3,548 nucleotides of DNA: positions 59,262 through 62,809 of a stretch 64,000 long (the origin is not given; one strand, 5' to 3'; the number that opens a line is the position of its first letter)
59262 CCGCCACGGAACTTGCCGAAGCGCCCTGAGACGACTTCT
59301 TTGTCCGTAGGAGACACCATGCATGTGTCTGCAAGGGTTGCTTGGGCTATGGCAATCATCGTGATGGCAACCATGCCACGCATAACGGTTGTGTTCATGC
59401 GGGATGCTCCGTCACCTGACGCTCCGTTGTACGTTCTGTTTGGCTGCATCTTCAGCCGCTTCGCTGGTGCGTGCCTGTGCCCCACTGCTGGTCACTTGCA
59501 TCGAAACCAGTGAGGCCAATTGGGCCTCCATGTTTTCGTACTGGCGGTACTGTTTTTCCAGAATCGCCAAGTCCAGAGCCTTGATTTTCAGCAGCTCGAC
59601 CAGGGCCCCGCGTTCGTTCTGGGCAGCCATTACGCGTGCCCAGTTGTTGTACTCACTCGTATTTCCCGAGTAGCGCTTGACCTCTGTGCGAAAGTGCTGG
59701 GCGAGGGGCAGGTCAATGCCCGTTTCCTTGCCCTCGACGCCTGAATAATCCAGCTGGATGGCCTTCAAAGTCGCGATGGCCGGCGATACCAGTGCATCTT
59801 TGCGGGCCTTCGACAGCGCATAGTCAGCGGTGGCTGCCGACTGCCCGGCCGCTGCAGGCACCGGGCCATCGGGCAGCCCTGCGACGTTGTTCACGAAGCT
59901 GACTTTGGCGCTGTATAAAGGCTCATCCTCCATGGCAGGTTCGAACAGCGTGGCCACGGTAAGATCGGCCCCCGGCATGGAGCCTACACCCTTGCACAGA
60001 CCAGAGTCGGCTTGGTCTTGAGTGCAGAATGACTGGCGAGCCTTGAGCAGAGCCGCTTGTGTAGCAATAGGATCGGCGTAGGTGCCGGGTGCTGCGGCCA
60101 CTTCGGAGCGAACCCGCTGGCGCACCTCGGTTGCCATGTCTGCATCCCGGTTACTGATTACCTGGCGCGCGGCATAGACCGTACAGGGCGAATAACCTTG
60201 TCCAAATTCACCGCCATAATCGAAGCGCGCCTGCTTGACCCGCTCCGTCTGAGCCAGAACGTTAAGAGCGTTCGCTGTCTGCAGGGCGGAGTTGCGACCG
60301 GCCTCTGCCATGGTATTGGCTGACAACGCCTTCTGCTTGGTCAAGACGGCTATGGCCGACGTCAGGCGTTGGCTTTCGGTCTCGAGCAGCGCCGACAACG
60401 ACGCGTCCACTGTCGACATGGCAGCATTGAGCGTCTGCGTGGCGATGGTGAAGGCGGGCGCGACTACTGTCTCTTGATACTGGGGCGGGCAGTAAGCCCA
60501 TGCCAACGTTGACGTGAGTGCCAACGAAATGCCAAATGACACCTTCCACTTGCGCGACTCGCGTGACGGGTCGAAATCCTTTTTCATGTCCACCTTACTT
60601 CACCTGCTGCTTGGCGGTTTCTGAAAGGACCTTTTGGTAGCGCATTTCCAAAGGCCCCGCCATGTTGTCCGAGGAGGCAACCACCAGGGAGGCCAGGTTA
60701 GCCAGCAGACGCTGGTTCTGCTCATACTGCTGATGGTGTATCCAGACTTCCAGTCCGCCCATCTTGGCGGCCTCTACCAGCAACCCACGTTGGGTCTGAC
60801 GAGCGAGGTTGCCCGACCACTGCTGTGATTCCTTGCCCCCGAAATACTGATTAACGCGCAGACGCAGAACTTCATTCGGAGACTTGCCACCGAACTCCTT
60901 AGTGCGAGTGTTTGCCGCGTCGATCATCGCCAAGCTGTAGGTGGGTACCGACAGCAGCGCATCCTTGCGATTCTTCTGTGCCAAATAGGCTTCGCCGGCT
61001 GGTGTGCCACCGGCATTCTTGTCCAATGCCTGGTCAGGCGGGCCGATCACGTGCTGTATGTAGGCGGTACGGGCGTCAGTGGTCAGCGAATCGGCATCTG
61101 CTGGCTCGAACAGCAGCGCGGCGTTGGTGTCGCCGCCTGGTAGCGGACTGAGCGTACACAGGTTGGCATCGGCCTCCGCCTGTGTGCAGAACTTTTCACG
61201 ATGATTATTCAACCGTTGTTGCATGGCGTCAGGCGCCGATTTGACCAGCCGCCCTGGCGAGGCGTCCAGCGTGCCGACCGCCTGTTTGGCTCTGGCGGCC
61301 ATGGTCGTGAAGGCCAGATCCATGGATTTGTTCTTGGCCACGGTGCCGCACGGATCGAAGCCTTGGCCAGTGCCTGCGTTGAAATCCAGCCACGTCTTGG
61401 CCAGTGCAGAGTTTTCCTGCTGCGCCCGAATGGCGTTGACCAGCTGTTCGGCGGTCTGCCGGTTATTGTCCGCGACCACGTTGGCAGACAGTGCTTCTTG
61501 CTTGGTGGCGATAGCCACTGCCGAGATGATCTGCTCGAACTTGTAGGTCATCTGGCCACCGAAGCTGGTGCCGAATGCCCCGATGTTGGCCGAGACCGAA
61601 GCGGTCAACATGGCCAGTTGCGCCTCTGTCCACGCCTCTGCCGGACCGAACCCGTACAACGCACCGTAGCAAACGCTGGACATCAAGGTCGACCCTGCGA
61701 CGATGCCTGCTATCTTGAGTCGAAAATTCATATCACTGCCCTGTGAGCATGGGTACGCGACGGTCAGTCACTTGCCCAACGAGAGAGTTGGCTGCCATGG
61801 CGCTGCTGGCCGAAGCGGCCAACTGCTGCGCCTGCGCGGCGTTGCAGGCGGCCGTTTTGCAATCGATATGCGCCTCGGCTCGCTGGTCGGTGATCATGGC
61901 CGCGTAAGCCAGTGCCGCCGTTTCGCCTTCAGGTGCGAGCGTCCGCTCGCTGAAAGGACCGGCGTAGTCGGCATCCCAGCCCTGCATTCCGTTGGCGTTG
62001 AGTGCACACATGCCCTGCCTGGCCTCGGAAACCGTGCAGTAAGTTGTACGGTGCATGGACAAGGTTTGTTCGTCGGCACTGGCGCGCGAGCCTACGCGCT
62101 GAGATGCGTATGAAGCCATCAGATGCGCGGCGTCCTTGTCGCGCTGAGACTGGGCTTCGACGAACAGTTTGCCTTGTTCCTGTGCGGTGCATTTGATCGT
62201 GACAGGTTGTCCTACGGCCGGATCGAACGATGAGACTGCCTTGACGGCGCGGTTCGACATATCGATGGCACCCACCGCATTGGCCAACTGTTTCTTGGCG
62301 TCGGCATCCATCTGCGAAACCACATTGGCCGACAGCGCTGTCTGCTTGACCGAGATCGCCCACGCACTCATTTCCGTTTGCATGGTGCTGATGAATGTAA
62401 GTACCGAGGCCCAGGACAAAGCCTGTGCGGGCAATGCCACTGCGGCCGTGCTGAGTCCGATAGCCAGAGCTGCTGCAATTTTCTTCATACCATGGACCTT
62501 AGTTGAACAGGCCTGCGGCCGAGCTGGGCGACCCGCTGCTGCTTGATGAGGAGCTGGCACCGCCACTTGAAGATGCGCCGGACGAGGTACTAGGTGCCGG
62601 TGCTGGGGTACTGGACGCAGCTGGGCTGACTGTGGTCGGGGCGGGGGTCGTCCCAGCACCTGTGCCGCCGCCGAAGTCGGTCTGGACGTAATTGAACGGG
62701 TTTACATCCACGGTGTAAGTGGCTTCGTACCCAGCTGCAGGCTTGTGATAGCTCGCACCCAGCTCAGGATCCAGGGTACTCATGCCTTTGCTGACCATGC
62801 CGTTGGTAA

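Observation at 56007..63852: Minus-strand operon with three tandem secreted paralogues, a Ser-rich secreted protein and an M23 peptidase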

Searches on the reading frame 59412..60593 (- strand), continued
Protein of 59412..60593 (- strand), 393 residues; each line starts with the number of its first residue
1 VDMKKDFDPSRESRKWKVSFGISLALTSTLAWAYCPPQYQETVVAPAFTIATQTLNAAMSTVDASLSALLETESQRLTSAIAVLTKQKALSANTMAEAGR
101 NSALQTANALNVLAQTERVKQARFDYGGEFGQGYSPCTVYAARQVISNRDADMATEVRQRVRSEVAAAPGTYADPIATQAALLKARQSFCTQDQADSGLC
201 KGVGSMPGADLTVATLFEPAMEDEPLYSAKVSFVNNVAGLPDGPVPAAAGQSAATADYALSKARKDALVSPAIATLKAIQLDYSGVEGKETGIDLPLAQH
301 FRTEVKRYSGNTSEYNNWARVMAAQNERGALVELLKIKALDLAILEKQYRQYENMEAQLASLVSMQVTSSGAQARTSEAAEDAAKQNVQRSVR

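Call 81: find_related_loci(query=A2, collection=genome_contigs, flank=8000)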
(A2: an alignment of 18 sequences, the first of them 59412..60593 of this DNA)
Query A2 (393 aa) in genome_contigs; peptide patterns used: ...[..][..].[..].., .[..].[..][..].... (x = any residue, [..] = any of these).
62 stretches matched a pattern; 18 encode a relative of the query (tblastn E <= 1e-3); 18 distinct loci.
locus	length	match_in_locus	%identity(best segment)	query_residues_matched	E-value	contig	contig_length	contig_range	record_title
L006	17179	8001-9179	82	1-393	0e+0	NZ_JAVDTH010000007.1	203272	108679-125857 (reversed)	Pseudomonas hunanensis strain BE56 Ga0454497_07, whole genome shotgun sequence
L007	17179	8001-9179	86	1-393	0e+0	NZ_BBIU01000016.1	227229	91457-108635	Pseudomonas parafulva NBRC 16636 = DSM 17004 strain NBRC 16636, whole genome shotgun sequence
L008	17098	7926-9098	81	3-393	0e+0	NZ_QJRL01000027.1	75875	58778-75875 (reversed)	Pseudomonas sp. LB-090624 NODE_27_length_75875_cov_22.432143, whole genome shotgun sequence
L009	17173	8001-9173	81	3-393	0e+0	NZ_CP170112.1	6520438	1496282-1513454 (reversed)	Pseudomonas sp. WOUb67 chromosome, complete genome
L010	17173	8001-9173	81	3-393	0e+0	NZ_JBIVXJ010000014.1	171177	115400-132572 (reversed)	Pseudomonas sp. NPDC090592 NPDC090592_414_F11.ctg-0014, whole genome shotgun sequence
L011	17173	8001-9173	80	3-393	0e+0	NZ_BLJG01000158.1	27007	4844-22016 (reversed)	Pseudomonas juntendi strain BML3 BML3_contig_159, whole genome shotgun sequence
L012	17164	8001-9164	71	7-393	0e+0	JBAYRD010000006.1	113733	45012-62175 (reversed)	MAG: Halothiobacillaceae bacterium isolate SO_2016_LW2_33 scaffold00178_LW138R_2016, whole genome shotgun sequence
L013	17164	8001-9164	71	7-393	0e+0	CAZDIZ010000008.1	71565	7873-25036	MAG TPA_asm: uncultured Solibacteraceae bacterium isolate binchicken_co20_389 genome assembly, contig: NODE_963_length_7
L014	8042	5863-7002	56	14-393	2e-137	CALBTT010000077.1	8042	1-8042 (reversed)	MAG TPA_asm: uncultured Zoogloea sp. isolate SRR6007446_bin.68_CONCOCT_v1.1_MAG genome assembly, contig: ERZ724100.3506,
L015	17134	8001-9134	55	15-393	8e-131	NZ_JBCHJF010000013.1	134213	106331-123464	Massilia sp. MP_M2 Ga0418738_13, whole genome shotgun sequence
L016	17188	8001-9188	52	6-393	3e-128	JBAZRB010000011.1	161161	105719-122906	MAG: Rhodanobacter sp. isolate SO_2017_GW1_138 NODE_729_length_161161_cov_8.676559_OW334_2017, whole genome shotgun sequ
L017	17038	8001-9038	52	11-356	5e-123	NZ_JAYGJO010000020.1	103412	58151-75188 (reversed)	Acerihabitans sp. TG2 20, whole genome shotgun sequence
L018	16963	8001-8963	56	33-355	2e-119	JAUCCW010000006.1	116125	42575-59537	MAG: Thauera sp. isolate R32x_68d_np_Bin2.3 contig_2015, whole genome shotgun sequence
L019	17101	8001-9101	49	26-393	1e-104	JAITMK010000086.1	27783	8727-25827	MAG: Azoarcus sp. isolate Pmx449_bin12 k119_1078167, whole genome shotgun sequence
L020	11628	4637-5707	46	15-374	1e-96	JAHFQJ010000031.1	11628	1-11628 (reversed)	MAG: Burkholderiaceae bacterium isolate nzgw548 NODE_3358_length_11629_cov_4.906500, whole genome shotgun sequence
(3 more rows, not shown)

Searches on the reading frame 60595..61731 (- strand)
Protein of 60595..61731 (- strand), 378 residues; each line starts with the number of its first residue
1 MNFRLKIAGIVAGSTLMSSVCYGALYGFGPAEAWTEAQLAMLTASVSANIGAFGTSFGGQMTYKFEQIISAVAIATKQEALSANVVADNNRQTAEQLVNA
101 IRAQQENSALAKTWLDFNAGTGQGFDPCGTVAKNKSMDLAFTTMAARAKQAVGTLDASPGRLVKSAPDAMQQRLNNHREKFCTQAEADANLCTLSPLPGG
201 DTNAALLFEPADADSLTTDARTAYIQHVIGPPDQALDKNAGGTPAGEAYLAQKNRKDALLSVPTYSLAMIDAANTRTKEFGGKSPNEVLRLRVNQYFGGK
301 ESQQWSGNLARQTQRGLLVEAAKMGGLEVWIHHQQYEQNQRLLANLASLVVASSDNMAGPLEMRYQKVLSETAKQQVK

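Call 4: search_protein_families(library=pfam, proteins=[window:60595-61731:-], max_evalue=1)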
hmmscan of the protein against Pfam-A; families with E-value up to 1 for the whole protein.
window:60595-61731:- (378 aa): 0 families

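Call 5: search_protein_families(library=ncbifam, proteins=[window:60595-61731:-], max_evalue=1)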
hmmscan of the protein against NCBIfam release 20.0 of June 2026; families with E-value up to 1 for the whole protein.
window:60595-61731:- (378 aa): 0 families

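Call 14: search_solved_structures(query=window:60595-61731:-, max_evalue=10)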
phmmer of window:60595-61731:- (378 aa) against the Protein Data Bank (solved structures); distinct sequences matched with E-value up to 10: 1.
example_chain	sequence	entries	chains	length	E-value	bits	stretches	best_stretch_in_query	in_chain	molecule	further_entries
6mcc_C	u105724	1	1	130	1.6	11.4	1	142-246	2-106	Anti-CRISPR AcrIIA2 Homolog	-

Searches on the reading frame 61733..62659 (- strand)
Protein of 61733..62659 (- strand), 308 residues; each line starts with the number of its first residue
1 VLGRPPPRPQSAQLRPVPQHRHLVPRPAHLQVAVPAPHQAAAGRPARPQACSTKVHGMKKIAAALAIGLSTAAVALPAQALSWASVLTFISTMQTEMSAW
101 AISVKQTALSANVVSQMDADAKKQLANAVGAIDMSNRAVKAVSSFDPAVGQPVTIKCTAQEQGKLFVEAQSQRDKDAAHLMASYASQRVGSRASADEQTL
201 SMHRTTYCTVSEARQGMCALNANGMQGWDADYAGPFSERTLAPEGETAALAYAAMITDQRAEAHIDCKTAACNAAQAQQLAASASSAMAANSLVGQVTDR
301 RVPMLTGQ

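Call 4: search_protein_families(library=pfam, proteins=[window:61733-62659:-], max_evalue=1)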
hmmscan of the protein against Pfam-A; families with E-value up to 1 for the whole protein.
window:61733-62659:- (308 aa): 1 family
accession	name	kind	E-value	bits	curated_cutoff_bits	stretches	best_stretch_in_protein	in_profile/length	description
PF12512.13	DUF3717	-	0.37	11.1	25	1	238-276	25-63/68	Protein of unknown function (DUF3717)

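Call 5: search_protein_families(library=ncbifam, proteins=[window:61733-62659:-], max_evalue=1)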
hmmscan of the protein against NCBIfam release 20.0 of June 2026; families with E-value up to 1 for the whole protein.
window:61733-62659:- (308 aa): 1 family
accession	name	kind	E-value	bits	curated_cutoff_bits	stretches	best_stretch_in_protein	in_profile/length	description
NF006625.0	PRK09194.1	equivalog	0.065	12.1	558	1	110-205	308-402/559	proline--tRNA ligase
